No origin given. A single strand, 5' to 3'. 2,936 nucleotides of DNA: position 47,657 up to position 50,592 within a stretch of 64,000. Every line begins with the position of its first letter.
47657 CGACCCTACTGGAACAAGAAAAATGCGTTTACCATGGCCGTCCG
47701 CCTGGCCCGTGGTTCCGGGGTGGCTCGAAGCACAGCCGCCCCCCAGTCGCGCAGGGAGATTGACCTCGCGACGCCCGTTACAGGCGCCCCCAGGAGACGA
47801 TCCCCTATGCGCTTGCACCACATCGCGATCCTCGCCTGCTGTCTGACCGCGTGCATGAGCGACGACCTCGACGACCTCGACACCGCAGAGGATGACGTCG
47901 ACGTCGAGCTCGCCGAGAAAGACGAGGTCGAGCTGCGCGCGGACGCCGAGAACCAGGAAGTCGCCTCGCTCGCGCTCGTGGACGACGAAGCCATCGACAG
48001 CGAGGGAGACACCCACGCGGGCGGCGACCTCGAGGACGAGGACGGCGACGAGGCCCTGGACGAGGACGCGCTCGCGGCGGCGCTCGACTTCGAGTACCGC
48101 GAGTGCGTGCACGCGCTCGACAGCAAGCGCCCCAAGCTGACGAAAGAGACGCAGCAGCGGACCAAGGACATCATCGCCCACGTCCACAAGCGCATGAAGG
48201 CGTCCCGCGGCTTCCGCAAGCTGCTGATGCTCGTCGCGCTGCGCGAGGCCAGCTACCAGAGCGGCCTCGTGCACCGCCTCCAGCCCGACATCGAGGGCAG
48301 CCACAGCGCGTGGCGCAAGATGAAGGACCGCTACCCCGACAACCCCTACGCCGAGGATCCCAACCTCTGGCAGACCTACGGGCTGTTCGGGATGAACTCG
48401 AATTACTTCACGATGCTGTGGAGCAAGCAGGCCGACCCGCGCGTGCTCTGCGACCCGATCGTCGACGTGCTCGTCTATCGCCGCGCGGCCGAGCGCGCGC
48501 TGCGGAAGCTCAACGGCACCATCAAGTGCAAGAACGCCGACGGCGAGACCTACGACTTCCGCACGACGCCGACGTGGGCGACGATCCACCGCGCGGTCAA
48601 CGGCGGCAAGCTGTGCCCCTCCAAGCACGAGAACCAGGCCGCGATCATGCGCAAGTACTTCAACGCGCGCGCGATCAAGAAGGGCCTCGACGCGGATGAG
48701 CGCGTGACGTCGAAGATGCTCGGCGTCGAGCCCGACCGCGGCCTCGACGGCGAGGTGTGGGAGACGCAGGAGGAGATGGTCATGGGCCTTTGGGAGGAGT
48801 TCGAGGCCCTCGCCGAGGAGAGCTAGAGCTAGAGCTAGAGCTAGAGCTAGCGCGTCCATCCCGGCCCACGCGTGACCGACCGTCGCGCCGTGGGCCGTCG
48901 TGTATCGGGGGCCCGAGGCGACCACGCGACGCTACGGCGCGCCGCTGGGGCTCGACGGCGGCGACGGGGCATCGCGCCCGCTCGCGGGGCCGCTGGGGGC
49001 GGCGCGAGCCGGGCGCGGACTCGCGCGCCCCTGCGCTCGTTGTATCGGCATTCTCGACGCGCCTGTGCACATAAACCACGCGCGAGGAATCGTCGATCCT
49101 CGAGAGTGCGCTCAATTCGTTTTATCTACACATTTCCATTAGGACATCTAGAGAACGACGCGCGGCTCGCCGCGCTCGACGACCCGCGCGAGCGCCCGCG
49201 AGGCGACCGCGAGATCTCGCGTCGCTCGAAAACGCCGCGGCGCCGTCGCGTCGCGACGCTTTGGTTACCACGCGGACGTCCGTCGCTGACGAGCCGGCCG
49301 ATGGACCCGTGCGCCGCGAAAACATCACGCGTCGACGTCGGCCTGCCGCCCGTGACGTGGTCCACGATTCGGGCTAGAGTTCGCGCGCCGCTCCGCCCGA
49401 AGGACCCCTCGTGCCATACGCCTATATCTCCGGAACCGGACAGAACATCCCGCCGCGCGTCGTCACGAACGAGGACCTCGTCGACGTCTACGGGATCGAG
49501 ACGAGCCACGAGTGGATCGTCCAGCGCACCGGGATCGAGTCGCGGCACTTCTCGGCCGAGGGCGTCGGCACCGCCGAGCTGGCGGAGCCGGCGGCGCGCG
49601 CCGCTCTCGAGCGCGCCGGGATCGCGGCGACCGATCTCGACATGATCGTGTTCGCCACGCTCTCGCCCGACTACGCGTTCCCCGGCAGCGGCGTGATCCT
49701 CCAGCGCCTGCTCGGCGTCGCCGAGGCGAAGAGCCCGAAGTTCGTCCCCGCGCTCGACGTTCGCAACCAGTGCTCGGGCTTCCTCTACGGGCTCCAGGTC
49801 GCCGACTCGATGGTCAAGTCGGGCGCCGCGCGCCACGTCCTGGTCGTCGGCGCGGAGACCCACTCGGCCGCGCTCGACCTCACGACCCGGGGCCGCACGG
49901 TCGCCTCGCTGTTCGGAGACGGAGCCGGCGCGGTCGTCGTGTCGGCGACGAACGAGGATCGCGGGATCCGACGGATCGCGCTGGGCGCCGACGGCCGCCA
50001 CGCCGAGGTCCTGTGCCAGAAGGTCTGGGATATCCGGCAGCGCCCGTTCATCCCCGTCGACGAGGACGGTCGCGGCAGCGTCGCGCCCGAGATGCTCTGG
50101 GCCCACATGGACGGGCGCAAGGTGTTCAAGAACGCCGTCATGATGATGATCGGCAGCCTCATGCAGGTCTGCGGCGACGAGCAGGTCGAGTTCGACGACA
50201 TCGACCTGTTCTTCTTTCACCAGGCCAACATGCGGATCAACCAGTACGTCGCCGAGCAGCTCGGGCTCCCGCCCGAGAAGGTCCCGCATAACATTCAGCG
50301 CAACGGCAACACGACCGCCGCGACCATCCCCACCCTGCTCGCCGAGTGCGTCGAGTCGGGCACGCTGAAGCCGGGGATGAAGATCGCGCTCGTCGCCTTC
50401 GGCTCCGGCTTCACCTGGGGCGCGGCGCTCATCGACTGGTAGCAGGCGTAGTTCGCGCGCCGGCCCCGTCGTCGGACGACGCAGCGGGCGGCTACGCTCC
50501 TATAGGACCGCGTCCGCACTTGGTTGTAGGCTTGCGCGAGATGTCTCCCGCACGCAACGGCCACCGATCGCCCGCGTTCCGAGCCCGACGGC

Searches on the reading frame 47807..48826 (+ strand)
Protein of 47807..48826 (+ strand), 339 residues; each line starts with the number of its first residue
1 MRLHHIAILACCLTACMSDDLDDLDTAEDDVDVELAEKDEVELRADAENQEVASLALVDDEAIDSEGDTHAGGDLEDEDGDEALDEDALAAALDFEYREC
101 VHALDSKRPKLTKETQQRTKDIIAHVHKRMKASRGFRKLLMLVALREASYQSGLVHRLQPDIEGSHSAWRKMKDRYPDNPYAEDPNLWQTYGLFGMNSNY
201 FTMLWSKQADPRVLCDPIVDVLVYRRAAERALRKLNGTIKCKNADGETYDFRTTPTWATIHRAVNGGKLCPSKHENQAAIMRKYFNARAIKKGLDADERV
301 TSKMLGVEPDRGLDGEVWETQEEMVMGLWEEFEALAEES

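Call 9: search_protein_families(library=pfam, proteins=[window:47807-48826:+], max_evalue=0.01)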
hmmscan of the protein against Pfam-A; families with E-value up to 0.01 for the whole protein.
window:47807-48826:+ (339 aa): 0 families

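Call 10: find_encoding_contigs(protein=window:47807-48826:+, flank=10000, max_places=6)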
Protein window:47807-48826:+ (339 aa): 3 contigs read that carry it; 3 places shown.
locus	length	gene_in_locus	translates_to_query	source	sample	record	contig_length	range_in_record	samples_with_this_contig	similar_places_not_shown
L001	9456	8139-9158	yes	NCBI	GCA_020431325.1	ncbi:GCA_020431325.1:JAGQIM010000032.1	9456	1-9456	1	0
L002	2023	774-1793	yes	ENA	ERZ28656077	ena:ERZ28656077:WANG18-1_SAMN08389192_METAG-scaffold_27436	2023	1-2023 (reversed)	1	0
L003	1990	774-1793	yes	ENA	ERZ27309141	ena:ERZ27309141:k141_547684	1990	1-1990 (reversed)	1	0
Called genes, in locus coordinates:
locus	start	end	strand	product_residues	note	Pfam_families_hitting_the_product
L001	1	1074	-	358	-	?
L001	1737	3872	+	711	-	PF07715:Plug, PF00593:TonB_dep_Rec_b-barrel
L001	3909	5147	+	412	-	-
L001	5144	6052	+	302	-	PF01497:Peripla_BP_2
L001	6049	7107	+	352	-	PF01032:FecCD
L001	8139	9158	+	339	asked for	-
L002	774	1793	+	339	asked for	-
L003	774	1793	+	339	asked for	-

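Call 16: find_homologous_proteins(query=window:47807-48826:+)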
Query window:47807-48826:+ (339 aa): 108 proteins with E <= 0.001 among 4336 candidates.
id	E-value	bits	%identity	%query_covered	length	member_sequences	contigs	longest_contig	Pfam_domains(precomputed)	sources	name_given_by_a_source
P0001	5.2e-227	770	100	100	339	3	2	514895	-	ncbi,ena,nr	ncbi:MAG: hypothetical protein H6713_21395 [Myxococcales bacterium]|nr:hypothetical protein [Myxococ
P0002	7.7e-183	625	82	97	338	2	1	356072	-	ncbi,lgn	-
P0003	7.1e-148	510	100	65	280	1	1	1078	PF02152.24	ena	-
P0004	1.3e-140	486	82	74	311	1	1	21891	-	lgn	-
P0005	1.6e-133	463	62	97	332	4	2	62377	-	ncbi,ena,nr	ncbi:MAG: hypothetical protein R3A51_05040 [Nannocystaceae bacterium]|nr:hypothetical protein [Myxoc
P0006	2.7e-122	426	60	93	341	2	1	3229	-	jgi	-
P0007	1.4e-119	417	60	97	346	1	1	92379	-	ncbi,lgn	-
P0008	2.3e-119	417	59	97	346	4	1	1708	-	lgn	-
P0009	3.1e-117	410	57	99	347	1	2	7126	-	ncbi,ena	-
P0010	1.7e-113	397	65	69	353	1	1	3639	-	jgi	-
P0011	4.7e-113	396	54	99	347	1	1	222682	-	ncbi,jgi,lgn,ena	-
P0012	1.7e-112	394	52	98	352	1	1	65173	-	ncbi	-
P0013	1.1e-111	391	54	99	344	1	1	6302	-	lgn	-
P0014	1.1e-111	391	67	71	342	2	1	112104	-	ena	-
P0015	2.8e-111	390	66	73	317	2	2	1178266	-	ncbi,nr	ncbi:MAG: hypothetical protein KC420_11405 [Myxococcales bacterium]|nr:hypothetical protein [Myxococ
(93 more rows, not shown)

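Call 18: find_related_loci(query=A1, collection=genome_contigs, flank=6000)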
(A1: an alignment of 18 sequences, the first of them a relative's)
Query A1 (339 aa) in genome_contigs; peptide patterns used: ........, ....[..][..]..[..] (x = any residue, [..] = any of these).
46 stretches matched a pattern; 23 encode a relative of the query (tblastn E <= 1e-3); 23 distinct loci.
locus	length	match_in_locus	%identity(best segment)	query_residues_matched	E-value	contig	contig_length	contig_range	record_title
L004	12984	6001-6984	81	1-329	2e-167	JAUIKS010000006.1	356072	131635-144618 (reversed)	MAG: Polyangia bacterium isolate Co_bin.371 NODE_261_length_356072_cov_2.461504, whole genome shotgun sequence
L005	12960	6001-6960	62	1-329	4e-131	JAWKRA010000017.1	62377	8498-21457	MAG: Nannocystaceae bacterium isolate ABC2.134 ABC2.134.fa-17, whole genome shotgun sequence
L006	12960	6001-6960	59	1-329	2e-126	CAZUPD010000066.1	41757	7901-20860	MAG TPA_asm: uncultured Nannocystaceae bacterium isolate SRP334346_co1_110 genome assembly, contig: NODE_975_length_4175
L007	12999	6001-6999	60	1-329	2e-123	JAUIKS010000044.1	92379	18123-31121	MAG: Polyangia bacterium isolate Co_bin.371 NODE_2238_length_92379_cov_2.730402, whole genome shotgun sequence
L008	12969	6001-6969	54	1-333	4e-116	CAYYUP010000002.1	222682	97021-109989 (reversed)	MAG TPA_asm: uncultured Nannocystis sp. isolate binchicken_co67_189 genome assembly, contig: NODE_11_length_222682_cov_8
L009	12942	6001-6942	55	6-334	4e-114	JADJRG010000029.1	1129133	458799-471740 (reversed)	MAG: Nannocystis sp. isolate Fred_18-Q3-R57-64_MAXAC.384 tig00350978-10-11289450, whole genome shotgun sequence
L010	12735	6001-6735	66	93-336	1e-112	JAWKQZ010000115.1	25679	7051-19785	MAG: Nannocystaceae bacterium isolate BC1.173 BC1.173.fa-115, whole genome shotgun sequence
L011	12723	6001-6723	66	95-332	1e-110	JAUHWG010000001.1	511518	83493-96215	MAG: Polyangia bacterium isolate 2_bin.15 NODE_16_length_511518_cov_7.517948, whole genome shotgun sequence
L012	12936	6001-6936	54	7-329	7e-109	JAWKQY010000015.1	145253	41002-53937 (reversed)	MAG: Nannocystaceae bacterium isolate AC1.67 AC1.67.fa-15, whole genome shotgun sequence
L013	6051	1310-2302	51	1-333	8e-108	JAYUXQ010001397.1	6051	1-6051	MAG: Nannocystis sp. isolate GL133_UP_concoct_53 GL133_UP_concoct_53_1396, whole genome shotgun sequence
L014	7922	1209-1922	63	93-329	8e-107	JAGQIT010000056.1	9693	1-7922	MAG: Myxococcales bacterium isolate HKST-UBA11 2015-01-06_1_(paired)_contig_17118, whole genome shotgun sequence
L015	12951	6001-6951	51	1-334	2e-104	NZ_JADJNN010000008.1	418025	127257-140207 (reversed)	MAG: Nannocystis sp. isolate EsbW_18-Q3-R4-48_MAXAC.145 tig00004505-10-4175460, whole genome shotgun sequence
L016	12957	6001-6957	59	1-329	3e-124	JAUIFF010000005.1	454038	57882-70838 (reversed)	MAG: Polyangia bacterium isolate 8_bin.71 NODE_35_length_454038_cov_7.796535, whole genome shotgun sequence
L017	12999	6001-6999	51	1-334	8e-102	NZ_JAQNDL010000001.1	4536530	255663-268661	Nannocystis bainbridge strain BB15-2 000000Farrow, whole genome shotgun sequence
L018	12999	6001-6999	51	1-334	4e-101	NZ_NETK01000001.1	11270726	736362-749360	Nannocystis exedens strain DSM 71 utg0, whole genome shotgun sequence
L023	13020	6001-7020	49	1-334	5e-99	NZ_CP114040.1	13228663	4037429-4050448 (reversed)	Nannocystis punicea strain FL3 chromosome, complete genome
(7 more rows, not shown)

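Call 39: find_related_loci(query=A1, collection=metagenome_contigs, flank=3000)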
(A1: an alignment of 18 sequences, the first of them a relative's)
Query A1 (339 aa) in metagenome_contigs; peptide patterns used: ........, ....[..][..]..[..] (x = any residue, [..] = any of these).
57 stretches matched a pattern; 26 encode a relative of the query (tblastn E <= 1e-3); 26 distinct loci.
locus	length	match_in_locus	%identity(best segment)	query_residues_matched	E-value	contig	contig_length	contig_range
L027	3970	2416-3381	56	1-334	2e-118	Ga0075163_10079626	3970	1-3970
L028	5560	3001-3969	54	1-333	2e-116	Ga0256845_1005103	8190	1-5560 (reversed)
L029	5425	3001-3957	54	1-334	4e-114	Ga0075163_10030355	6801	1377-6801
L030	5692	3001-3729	63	95-336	2e-109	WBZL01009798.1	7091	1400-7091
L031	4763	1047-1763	64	95-332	3e-109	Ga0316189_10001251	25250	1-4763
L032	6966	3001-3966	52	1-334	1e-108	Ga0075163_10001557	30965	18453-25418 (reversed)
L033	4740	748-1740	51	1-333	3e-108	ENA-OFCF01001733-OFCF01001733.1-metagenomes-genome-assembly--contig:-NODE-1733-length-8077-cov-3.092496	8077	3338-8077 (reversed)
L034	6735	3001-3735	61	90-334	4e-106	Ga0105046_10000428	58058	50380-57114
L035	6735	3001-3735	61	90-334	6e-106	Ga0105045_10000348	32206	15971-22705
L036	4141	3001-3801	60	68-333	8e-106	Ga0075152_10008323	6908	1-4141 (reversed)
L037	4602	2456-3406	51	1-334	1e-105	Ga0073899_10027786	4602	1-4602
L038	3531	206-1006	60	68-333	2e-107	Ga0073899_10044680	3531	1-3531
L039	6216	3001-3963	51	1-333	1e-105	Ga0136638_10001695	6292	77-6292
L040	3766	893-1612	63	95-334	8e-107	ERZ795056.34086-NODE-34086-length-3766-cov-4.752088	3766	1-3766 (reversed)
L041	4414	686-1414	62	90-332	1e-105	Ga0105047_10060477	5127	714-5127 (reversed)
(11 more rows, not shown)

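Call 41: search_protein_families(library=pfam, proteins=[L004:3837-4910:+, L006:3813-4967:+, L016:3703-4863:+, L008:2961-3965:+, L023:3512-4507:+, L012:1584-2582:+, L018:2152-3372:+, L004:7481-8512:+, L006:7358-7750:+, L023:7243-8793:+], max_evalue=0.0001)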
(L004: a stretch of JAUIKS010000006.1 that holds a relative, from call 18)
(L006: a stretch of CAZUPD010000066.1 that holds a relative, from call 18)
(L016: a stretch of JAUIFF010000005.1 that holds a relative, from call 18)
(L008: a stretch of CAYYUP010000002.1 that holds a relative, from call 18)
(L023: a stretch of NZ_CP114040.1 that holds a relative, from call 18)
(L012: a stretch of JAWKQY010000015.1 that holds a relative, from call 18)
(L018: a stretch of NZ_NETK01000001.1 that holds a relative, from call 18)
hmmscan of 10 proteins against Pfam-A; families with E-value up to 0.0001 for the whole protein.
L004:3837-4910:+ (357 aa): 1 family
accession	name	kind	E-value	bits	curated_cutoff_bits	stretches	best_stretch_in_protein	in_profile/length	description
PF01032.23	FecCD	-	1e-82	278.1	26.5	1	24-347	2-311/311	FecCD transport family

L006:3813-4967:+ (384 aa): 1 family
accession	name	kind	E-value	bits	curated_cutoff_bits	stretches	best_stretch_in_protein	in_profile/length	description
PF01032.23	FecCD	-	1.7e-76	257.7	26.5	1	68-381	4-311/311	FecCD transport family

L016:3703-4863:+ (386 aa): 1 family
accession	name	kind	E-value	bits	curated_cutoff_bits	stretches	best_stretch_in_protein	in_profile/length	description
PF01032.23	FecCD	-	6e-84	282.2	26.5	1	69-383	3-311/311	FecCD transport family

L008:2961-3965:+ (334 aa): 1 family
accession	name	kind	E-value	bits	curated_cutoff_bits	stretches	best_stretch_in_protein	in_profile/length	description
PF01032.23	FecCD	-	5.8e-84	282.2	26.5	1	11-328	1-311/311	FecCD transport family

L023:3512-4507:+ (331 aa): 1 family
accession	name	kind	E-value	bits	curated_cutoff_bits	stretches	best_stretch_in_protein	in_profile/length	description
PF01497.23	Peripla_BP_2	-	1.6e-13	51.1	27.5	1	79-305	8-233/235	Periplasmic binding protein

L012:1584-2582:+ (332 aa): 1 family
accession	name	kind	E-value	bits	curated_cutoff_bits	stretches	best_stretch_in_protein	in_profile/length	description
PF01497.23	Peripla_BP_2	-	2.6e-16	60.2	27.5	1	92-301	19-233/235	Periplasmic binding protein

L018:2152-3372:+ (406 aa): 0 families

L004:7481-8512:+ (343 aa): 4 families
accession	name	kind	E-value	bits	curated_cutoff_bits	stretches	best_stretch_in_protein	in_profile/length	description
PF08541.16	ACP_syn_III_C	-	1.4e-34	118.5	26.6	1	254-343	1-90/90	3-Oxoacyl-[acyl-carrier-protein (ACP)] synthase III C terminal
PF08545.16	ACP_syn_III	-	6.2e-25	87.3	24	1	115-195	1-80/80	3-Oxoacyl-[acyl-carrier-protein (ACP)] synthase III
PF00108.29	Thiolase_N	-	1.5e-09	38.1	26.4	1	38-158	7-122/260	Thiolase, N-terminal domain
PF00195.25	Chal_sti_synt_N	-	8.1e-07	29.1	27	1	54-179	99-223/225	Chalcone and stilbene synthases, N-terminal domain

L006:7358-7750:+ (130 aa): 1 family
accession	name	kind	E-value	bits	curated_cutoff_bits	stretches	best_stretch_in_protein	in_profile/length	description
PF01479.30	S4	-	8.1e-12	45.1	22.8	1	12-58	1-48/48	S4 domain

L023:7243-8793:+ (516 aa): 0 families

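Call 47: search_solved_structures(query=A1, max_evalue=1)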
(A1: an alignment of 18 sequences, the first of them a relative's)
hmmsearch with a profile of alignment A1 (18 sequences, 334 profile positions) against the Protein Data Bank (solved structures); distinct sequences matched with E-value up to 1: 29.
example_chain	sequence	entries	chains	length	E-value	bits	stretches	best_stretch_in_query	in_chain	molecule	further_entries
8wtf_A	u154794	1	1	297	0.15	14.6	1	48-105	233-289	Interleukin-1 receptor-associated kinase 4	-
6n8g_A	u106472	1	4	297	0.15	14.6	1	48-105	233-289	Interleukin-1 receptor-associated kinase 4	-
2o8y_A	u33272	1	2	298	0.15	14.6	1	48-105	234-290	Interleukin-1 receptor-associated kinase 4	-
8br5_AAA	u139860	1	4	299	0.15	14.6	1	48-105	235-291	Interleukin-1 receptor-associated kinase 4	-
6egd_D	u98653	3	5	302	0.15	14.6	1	48-105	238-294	Interleukin-1 receptor-associated kinase 4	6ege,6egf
7c2v_A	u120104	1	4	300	0.15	14.6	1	48-105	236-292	Interleukin-1 receptor-associated kinase 4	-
2oib_A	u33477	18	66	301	0.16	14.6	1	48-105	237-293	Interleukin-1 receptor-associated kinase 4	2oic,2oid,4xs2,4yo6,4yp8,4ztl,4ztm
4y73_A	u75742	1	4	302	0.16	14.5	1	48-105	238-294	Interleukin-1 receptor-associated kinase 4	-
6mom_A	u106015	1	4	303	0.16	14.5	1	48-105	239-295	Interleukin-1 receptor-associated kinase 4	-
6o8u_A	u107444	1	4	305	0.16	14.5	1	48-106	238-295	Interleukin-1 receptor-associated kinase 4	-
9na2_A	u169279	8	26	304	0.16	14.5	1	48-105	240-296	Interleukin-1 receptor-associated kinase 4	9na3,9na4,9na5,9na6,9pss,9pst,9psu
9opk_A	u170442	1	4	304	0.16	14.5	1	48-105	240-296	Interleukin-1 receptor-associated kinase 4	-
5w84_A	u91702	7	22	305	0.16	14.5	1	48-105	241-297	Interleukin-1 receptor-associated kinase 4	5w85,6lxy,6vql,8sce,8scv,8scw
2nru_A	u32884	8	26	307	0.16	14.5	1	48-105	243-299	Interleukin-1 receptor-associated kinase 4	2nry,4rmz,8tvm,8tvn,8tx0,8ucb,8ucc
6thw_A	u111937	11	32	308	0.16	14.5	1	48-105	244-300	Interleukin-1 receptor-associated kinase 4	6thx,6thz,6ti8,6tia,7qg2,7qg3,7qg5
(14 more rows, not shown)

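Call 60: predict_structure(alignment_id=A1)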
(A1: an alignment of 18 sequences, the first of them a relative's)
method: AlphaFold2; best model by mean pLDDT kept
length: 339 residues; sequences in the alignment: 18
mean_pLDDT: 71.5   pTM: 0.68
mean pLDDT of the five models: 71.5, 70.2, 68.9, 67.6, 65.6
residues with pLDDT >= 90: 115; 70-90: 70; 50-70: 74; < 50: 80
segments of 3 or more residues with pLDDT < 50: 1-3, 15-33, 46-84, 91-97, 156-158
pLDDT, mean of each block of 10 residues (from residue 1): 51 45 40 50 49 34 38 39 46 46 60 89 96 97 87 56 64 73 68 63 63 75 91 94 93 96 86 83 92 96 97 93 89 92
secondary structure, 60 per line:
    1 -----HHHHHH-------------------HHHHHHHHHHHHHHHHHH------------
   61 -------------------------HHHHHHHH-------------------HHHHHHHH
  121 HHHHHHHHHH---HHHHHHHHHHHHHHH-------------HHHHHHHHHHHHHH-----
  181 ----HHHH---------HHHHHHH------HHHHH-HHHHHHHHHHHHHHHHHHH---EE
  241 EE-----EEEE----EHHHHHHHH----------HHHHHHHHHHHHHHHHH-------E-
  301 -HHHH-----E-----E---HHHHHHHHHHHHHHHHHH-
elements in order: H6-11 H31-48 H86-93 H113-130 H134-148 H162-175 H185-188 H198-204 H211-215 H217-235 E239-242 E248-251 H257-264 H275-291 H302-305 H321-338

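Call 62: fold_search(model_id=the predicted structure, library=pdb)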
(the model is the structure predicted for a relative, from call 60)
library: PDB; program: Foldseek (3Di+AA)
matches with E <= 10: 126; with E <= 0.001: 0
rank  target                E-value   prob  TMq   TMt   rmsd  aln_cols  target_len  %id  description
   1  9w02_A                3.9e-01  0.04  0.10  0.13  19.9       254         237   14  Cryo-EM structure of TasH-tigRNA-ssDNA complex (released 2026-03-11)
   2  21kl_B                6.3e-01  0.04  0.10  0.14  18.9       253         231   13  Cryo-EM structure of TasH-pre-tigRNA-dsDNA complex (released 2026-03-11)
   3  9w04_B                6.3e-01  0.03  0.10  0.11  20.8       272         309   13  Cryo-EM structure of TasH-tigRNA-dsDNA complex (released 2026-03-11)
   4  9vzx_A                6.6e-01  0.03  0.10  0.12  19.9       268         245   14  Cryo-EM structure of TasH-tigRNA-gap dsDNA complex (released 2026-03-11)
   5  5itu_B                7.8e-01  0.06  0.09  0.11  12.4       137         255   18  Crystal Structure of Human NEIL1(242K) bound to duplex DNA containing THF (released 2016-07-06)
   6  2xsn_B                8.2e-01  0.06  0.15  0.15  21.9       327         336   11  Crystal Structure of Human Tyrosine Hydroxylase Catalytic Domain (released 2010-11-17)
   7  2xsn_A                8.2e-01  0.05  0.14  0.14  22.1       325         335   10  Crystal Structure of Human Tyrosine Hydroxylase Catalytic Domain (released 2010-11-17)
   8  3my1_B                1.6e+00  0.05  0.13  0.17  18.9       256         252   10  Structure of CDK9/cyclinT1 in complex with DRB (released 2010-09-29)
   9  8hki_g                2.1e+00  0.02  0.12  0.15  16.8       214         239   13  Human TRiC open state (released 2023-12-13)
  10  4or5_B                2.3e+00  0.04  0.14  0.17  19.3       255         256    9  Crystal structure of HIV-1 Tat complexed with human P-TEFb and AFF4 (released 2014-04-16)
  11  8b2e                  3.1e+00  0.16  0.24  0.48   9.4       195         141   13  Muramidase from Kionochaeta sp natural catalytic core (released 2023-07-19)
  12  3w6f_A                3.1e+00  0.09  0.17  0.32  10.4       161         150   12  Crystal structure of catalytic domain of chitinase from Ralstonia sp. A-471 (E162Q) in complex with disaccharide (released 2013-05-15)
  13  9cfv_B                3.1e+00  0.02  0.10  0.10  17.9       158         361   11  Cryo-EM structure of delta-NTR myosin-1c bound to F-actin (released 2025-02-12)
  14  7xna_A                3.3e+00  0.02  0.11  0.09  19.8       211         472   10  Crystal structure of somatostatin receptor 2 (SSTR2) with peptide antagonist CYN 154806 (released 2022-08-03)
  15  4jxn                  3.3e+00  0.02  0.12  0.12  19.6       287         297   10  CRYSTAL STRUCTURE OF POLYPRENYL SYNTHASE ISP_B (TARGET EFI-509198) FROM Roseobacter denitrificans (released 2013-05-01)
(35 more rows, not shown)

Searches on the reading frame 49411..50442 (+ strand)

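Call 9: search_protein_families(library=pfam, proteins=[window:49411-50442:+], max_evalue=0.01)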
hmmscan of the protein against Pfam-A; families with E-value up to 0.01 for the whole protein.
window:49411-50442:+ (343 aa): 4 families
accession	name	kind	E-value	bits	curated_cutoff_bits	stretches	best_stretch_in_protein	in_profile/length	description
PF08541.16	ACP_syn_III_C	-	1.8e-32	111.8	26.6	1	257-343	4-90/90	3-Oxoacyl-[acyl-carrier-protein (ACP)] synthase III C terminal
PF08545.16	ACP_syn_III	-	6.1e-26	90.6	24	1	115-195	1-80/80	3-Oxoacyl-[acyl-carrier-protein (ACP)] synthase III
PF00108.29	Thiolase_N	-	3.8e-09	36.7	26.4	1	38-154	7-118/260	Thiolase, N-terminal domain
PF00195.25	Chal_sti_synt_N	-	2.1e-08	34.3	27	1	54-179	99-223/225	Chalcone and stilbene synthases, N-terminal domain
